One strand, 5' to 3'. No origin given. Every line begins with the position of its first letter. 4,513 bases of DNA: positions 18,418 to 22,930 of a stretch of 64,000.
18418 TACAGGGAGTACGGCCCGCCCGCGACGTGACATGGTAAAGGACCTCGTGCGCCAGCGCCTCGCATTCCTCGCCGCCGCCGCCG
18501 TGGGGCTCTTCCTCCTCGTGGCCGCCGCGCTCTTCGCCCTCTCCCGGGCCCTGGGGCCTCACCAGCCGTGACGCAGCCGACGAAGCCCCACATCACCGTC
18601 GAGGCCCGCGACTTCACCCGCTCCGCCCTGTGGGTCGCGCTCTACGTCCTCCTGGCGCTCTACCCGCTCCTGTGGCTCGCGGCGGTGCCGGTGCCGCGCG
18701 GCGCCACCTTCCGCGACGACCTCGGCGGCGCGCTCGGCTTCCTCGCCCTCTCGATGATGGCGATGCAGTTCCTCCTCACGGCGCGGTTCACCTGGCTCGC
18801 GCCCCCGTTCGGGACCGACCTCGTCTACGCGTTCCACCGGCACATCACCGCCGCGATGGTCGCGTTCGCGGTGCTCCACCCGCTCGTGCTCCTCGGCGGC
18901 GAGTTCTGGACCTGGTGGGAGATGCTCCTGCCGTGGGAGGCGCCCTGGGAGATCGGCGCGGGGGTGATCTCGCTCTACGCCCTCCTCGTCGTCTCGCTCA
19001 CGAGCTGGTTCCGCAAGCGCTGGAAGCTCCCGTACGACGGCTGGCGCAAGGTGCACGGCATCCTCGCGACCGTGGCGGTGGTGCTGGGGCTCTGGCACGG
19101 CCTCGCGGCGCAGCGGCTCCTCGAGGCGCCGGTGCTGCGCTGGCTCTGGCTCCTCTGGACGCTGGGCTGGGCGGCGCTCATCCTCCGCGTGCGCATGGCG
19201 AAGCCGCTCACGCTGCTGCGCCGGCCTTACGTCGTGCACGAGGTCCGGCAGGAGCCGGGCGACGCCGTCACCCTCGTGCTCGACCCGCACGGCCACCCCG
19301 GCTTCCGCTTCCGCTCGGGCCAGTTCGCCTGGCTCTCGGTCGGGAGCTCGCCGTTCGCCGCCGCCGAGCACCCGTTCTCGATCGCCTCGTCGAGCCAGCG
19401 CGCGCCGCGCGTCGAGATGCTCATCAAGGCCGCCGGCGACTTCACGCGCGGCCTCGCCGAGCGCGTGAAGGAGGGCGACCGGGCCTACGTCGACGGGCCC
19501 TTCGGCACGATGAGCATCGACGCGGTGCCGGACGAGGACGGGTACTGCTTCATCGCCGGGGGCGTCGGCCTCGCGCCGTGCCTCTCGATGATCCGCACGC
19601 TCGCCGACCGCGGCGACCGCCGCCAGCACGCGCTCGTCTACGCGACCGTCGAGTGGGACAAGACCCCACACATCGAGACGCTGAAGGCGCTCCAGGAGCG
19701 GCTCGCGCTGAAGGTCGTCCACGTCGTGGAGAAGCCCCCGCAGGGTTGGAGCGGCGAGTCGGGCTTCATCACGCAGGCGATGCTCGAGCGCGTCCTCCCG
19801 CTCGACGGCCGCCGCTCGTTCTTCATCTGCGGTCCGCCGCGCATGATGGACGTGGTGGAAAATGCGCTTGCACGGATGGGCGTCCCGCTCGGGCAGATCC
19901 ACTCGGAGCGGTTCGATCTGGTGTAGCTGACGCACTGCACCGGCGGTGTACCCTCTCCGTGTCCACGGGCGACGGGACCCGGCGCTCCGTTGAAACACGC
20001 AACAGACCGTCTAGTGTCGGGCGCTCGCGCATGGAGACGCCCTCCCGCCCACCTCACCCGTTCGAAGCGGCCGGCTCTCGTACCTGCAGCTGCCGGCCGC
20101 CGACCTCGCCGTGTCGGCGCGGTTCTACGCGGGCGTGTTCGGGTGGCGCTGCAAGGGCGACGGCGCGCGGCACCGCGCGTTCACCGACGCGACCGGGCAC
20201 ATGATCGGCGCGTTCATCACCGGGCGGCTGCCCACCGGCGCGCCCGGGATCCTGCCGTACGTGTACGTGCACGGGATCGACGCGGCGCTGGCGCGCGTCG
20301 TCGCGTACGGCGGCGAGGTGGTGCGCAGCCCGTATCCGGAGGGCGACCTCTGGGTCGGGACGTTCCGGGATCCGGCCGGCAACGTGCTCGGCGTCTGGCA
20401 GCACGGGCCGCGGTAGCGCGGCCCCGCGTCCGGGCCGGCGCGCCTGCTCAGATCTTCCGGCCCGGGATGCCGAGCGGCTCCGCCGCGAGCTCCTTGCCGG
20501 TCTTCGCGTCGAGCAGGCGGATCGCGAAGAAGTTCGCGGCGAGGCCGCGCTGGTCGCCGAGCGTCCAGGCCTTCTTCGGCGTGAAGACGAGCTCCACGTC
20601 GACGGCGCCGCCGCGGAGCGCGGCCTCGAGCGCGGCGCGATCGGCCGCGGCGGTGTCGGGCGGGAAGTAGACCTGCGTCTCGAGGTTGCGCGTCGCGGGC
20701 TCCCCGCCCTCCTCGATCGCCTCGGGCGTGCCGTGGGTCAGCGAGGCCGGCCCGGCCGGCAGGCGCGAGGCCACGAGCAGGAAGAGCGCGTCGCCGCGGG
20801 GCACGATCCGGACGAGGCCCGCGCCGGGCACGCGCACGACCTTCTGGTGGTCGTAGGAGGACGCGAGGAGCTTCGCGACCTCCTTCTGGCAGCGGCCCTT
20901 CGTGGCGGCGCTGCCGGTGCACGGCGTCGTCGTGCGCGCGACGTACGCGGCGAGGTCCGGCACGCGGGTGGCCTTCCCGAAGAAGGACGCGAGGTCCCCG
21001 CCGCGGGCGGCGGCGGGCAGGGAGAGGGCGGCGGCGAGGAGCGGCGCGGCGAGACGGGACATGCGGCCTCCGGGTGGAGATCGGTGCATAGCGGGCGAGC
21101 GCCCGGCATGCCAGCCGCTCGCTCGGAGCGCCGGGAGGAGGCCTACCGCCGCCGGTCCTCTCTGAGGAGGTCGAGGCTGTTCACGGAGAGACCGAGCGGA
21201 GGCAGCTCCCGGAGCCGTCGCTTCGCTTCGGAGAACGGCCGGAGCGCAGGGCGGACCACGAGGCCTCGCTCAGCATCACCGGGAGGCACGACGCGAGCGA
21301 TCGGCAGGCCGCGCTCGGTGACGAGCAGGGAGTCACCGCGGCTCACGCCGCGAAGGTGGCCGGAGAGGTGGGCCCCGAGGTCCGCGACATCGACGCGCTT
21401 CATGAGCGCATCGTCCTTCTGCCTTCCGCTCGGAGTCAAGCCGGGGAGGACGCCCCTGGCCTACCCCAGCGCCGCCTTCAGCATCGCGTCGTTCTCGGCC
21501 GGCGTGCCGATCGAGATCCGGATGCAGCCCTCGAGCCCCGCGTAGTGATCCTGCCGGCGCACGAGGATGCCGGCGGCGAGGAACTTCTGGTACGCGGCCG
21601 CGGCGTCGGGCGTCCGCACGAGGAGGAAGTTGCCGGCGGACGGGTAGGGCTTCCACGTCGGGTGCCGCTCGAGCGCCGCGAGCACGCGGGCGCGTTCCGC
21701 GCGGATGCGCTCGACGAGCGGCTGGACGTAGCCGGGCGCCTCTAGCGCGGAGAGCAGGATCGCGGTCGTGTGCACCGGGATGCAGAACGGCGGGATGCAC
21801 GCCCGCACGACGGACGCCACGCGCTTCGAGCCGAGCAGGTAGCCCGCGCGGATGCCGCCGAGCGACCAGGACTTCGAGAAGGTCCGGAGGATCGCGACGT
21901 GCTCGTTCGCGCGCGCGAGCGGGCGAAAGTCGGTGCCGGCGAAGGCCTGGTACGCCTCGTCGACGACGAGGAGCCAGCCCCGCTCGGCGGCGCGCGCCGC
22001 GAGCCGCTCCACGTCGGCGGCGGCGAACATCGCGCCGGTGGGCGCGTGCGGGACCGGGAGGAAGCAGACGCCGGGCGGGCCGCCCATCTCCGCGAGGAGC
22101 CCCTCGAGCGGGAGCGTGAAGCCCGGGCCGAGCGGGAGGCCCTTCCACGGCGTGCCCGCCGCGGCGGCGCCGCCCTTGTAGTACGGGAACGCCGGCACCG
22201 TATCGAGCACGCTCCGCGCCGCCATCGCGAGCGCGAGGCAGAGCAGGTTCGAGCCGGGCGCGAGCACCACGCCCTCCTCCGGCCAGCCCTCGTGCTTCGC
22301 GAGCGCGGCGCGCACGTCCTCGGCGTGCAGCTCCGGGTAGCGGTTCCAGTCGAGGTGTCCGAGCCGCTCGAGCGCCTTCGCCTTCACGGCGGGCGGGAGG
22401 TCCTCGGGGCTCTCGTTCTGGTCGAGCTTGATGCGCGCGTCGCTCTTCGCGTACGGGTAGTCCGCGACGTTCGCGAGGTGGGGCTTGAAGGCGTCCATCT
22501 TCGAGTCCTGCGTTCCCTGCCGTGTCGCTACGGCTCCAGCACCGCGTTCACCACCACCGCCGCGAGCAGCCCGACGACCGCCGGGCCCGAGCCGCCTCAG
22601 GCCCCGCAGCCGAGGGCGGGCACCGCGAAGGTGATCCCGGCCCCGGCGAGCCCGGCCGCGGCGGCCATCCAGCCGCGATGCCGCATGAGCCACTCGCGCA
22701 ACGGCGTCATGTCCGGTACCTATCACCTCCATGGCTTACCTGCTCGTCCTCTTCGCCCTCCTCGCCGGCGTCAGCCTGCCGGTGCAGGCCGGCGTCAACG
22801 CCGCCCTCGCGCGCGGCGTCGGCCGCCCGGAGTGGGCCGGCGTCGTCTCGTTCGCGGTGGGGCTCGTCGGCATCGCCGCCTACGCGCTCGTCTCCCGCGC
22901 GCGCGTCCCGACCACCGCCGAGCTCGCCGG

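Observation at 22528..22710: Hidden 60-codon membrane ORF with in-frame TGA in a C-G-A-U context and a fdhF-like GGUC hairpin: candidate small selenoprotein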

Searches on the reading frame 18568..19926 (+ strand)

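Call 25: search_protein_families(library=pfam, proteins=[window:18568-19926:+], max_evalue=0.001)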
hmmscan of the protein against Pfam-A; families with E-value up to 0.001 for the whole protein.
window:18568-19926:+ (452 aa): 3 families
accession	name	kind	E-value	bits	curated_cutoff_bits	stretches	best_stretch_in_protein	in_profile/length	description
PF00175.26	NAD_binding_1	-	5.4e-20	72.5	22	1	328-431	1-108/109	Oxidoreductase NAD-binding domain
PF01794.25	Ferric_reduct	-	4e-17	62.8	28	1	56-173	1-120/121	Ferric reductase like transmembrane component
PF08022.18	FAD_binding_8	-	1.4e-07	32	22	1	230-303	13-85/109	FAD-binding domain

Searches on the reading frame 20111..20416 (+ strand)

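Call 25: search_protein_families(library=pfam, proteins=[window:20111-20416:+], max_evalue=0.001)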
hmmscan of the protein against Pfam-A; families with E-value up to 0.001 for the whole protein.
window:20111-20416:+ (101 aa): 2 families
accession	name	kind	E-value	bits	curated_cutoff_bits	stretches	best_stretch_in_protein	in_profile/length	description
PF18029.7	Glyoxalase_6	-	8e-07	30.1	23.6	1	3-93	13-103/106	Glyoxalase-like domain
PF00903.31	Glyoxalase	-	8.6e-06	26.6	20.6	1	2-93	15-119/121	Glyoxalase/Bleomycin resistance protein/Dioxygenase superfamily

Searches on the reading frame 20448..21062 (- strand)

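Call 25: search_protein_families(library=pfam, proteins=[window:20448-21062:-], max_evalue=0.001)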
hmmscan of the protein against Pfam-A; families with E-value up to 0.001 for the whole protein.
window:20448-21062:- (204 aa): 1 family
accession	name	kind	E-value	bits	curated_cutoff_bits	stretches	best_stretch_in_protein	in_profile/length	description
PF19542.4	DUF6066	-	9.8e-06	25.4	26.8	1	12-192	10-200/214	Family of unknown function (DUF6066)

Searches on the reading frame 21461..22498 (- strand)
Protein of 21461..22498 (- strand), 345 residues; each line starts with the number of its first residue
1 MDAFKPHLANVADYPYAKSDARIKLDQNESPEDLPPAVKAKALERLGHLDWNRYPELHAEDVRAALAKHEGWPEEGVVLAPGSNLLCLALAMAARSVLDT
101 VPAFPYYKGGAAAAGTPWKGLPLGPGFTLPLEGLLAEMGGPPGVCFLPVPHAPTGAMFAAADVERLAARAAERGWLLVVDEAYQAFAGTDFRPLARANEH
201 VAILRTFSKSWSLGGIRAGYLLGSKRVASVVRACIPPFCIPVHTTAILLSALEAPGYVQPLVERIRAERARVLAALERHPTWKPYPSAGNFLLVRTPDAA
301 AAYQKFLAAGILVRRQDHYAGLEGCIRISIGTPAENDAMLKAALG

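Call 7: search_protein_families(library=ncbifam, proteins=[window:21461-22498:-], max_evalue=1)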
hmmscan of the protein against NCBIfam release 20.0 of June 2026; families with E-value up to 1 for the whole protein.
window:21461-22498:- (345 aa): 67 families (the best 25 are shown)
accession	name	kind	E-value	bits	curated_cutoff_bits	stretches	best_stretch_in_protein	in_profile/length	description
TIGR01141.1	hisC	equivalog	4.3e-71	239.6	276.55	1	12-342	8-345/349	histidinol-phosphate transaminase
TIGR01140.1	L_thr_O3P_dcar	equivalog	5.2e-48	163.9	290.55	1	28-344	25-330/331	threonine-phosphate decarboxylase CobD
NF002877.0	PRK03317.1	equivalog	7.2e-41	140.2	409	1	9-343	20-363/374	histidinol-phosphate transaminase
NF002878.0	PRK03321.1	subfamily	1.4e-40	139.1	374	1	4-343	5-345/352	histidinol-phosphate transaminase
NF003496.0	PRK05166.1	equivalog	8.6e-39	133.3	540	1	23-342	39-365/373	histidinol-phosphate transaminase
NF002726.0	PRK02610.1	equivalog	1.6e-34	119.5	391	1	4-341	15-363/374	histidinol-phosphate transaminase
NF006014.0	PRK08153.1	equivalog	3.2e-28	98.7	510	1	42-341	54-358/370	pyridoxal phosphate-dependent aminotransferase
NF005915.1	PRK07908.1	equivalog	4.1e-27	95.4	360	1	49-342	39-330/332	Rv2231c family histidinol phosphate aminotransferase CobC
NF006580.0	PRK09105.1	subfamily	1.5e-26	93.1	444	1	19-339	45-363/375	pyridoxal phosphate-dependent aminotransferase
NF053748.1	bifunc_CobBC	exception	2.5e-23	82.4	950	1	36-342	495-795/797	bifunctional hydrogenobyrinic acid a,c-diamide synthase/histidinol phosphate aminotransferase CobBC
NF041364.1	GntC_guanitoxin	equivalog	4.2e-23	81.8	415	1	86-335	76-344/356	guanitoxin biosynthesis PLP-dependent (S)-gamma-hydroxy-L-arginine cyclodehydratase GntC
NF051461.1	pyoverd_PtaA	equivalog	1.8e-20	73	500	1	14-341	28-354/359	pyoverdine biosynthesis transaminase PtaA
NF005021.0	PRK06425.1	equivalog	1e-19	70.9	353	1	51-342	34-326/335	histidinol-phosphate aminotransferase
NF006225.0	PRK08354.1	equivalog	7.4e-18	65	288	1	144-342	126-311/318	putative aminotransferase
TIGR04544.1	3metArgNH2trans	equivalog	1.5e-14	53.9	350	1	132-335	137-350/366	beta-methylarginine biosynthesis bifunctional aminotransferase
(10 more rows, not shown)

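Call 8: search_protein_families(library=pfam, proteins=[window:21461-22498:-], max_evalue=1)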
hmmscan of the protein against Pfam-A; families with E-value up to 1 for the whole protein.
window:21461-22498:- (345 aa): 1 family
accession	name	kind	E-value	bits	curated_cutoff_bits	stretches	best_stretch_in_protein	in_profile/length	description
PF00155.27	Aminotran_1_2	-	3.7e-48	165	19.7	1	23-341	4-359/361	Aminotransferase class I and II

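Call 9: find_encoding_contigs(protein=window:21461-22498:-, flank=3000, max_places=6)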
Protein window:21461-22498:- (345 aa): 3 contigs read that carry it; 3 places shown.
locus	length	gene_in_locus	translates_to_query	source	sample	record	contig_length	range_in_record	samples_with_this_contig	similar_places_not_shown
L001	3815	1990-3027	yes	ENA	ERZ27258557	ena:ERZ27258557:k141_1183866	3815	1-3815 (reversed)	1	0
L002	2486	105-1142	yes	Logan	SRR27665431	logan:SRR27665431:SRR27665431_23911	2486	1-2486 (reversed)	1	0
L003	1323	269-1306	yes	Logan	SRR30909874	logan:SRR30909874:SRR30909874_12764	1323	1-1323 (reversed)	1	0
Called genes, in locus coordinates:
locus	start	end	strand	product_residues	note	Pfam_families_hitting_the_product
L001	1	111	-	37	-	?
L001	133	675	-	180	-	PF10604:Polyketide_cyc2, PF08327:AHSA1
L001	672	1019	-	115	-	PF12840:HTH_20, PF01022:HTH_5, PF12802:MarR_2, PF13601:HTH_34 (faint)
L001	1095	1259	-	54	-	-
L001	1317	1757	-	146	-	PF04657:DMT_YdcZ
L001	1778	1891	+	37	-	-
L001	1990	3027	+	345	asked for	PF00155:Aminotran_1_2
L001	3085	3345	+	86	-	-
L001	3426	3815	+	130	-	?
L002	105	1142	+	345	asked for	PF00155:Aminotran_1_2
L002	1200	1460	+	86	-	-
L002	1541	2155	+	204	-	PF19542:DUF6066 (weak)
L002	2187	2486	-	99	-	?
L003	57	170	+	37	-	-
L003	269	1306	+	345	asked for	PF00155:Aminotran_1_2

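Call 11: find_related_loci(query=window:21461-22498:-, collection=genome_contigs, flank=4000)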
Query window:21461-22498:- (345 aa) in genome_contigs; peptide patterns used: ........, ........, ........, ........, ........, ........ (x = any residue, [..] = any of these).
258 stretches matched a pattern; 108 encode a relative of the query (tblastn E <= 1e-3); the best 80 are kept; 80 distinct loci.
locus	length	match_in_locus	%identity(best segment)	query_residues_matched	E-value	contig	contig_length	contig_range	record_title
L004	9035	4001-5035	96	1-345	0e+0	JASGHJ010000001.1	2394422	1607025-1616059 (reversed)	MAG: Anaeromyxobacteraceae bacterium isolate 5N017 JMF-2111-06-0005.ont.bin.17_0, whole genome shotgun sequence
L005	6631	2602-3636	73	1-345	7e-164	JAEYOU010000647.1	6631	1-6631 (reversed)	MAG: Proteobacteria bacterium isolate OH_CBB_164 k127_624555, whole genome shotgun sequence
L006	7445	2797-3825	74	1-343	1e-160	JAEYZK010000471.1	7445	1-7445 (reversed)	MAG: Proteobacteria bacterium isolate OH_CBlB_90 k127_3578516, whole genome shotgun sequence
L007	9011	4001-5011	75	1-337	7e-160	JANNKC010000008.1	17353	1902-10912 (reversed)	MAG: Anaeromyxobacter sp. isolate SOY_4_C_metabat_247 SOY_4_C_k141_3565357, whole genome shotgun sequence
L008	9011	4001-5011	74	1-337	1e-158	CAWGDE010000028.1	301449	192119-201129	MAG: uncultured delta proteobacterium isolate MFD05942.bin.2.303 genome assembly, contig: contig_67981, whole genome sho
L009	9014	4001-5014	75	1-337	1e-152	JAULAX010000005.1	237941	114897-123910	MAG: Anaeromyxobacteraceae bacterium isolate MAG.18 contig_1236, whole genome shotgun sequence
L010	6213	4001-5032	74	1-343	5e-152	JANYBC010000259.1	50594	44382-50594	MAG: Anaeromyxobacter sp. isolate GL140_5_metabat_469 GL140_5_k141_1671328, whole genome shotgun sequence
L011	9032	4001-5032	75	1-343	2e-150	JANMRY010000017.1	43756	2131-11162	MAG: Anaeromyxobacter sp. isolate SOY_30_concoct_107_sub SOY_30_k141_2462385, whole genome shotgun sequence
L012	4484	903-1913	70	1-336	4e-153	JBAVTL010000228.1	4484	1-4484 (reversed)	MAG: Anaeromyxobacteraceae bacterium isolate MFD03638_ilm_asm_bin5 k127_41279, whole genome shotgun sequence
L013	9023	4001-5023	60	1-340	2e-137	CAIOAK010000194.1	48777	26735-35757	MAG: uncultured Anaeromyxobacter sp. isolate Ki1-2-7m_bin-406 genome assembly, contig: bin-406:194/213, whole genome sho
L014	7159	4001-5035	60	1-344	7e-136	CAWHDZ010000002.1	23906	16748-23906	MAG: uncultured delta proteobacterium isolate MFD04716.bin.3.597 genome assembly, contig: contig_107001, whole genome sh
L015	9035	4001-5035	60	1-344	7e-136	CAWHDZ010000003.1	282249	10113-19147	MAG: uncultured delta proteobacterium isolate MFD04716.bin.3.597 genome assembly, contig: contig_11263, whole genome sho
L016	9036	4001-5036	70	1-345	8e-136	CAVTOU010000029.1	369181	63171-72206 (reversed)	MAG: uncultured proteobacterium isolate MFD05942.bin.3.140 genome assembly, contig: contig_95392, whole genome shotgun s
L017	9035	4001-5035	59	1-344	2e-133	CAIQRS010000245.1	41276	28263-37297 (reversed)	MAG: uncultured Anaeromyxobacter sp. isolate Ja2-D4_bin-1268 genome assembly, contig: bin-1268:245/285, whole genome sho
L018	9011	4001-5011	63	1-337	2e-132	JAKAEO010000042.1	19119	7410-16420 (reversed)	MAG: Myxococcales bacterium isolate WY1.bin30 NODE_4281_length_19119_cov_2.684867, whole genome shotgun sequence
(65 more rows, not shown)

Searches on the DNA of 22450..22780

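Call 39: search_rna_families(source=window, start=22450, end=22780, threshold=evalue, max_evalue=10)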
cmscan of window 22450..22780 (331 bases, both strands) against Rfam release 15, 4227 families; matches with E-value up to 10: 0.
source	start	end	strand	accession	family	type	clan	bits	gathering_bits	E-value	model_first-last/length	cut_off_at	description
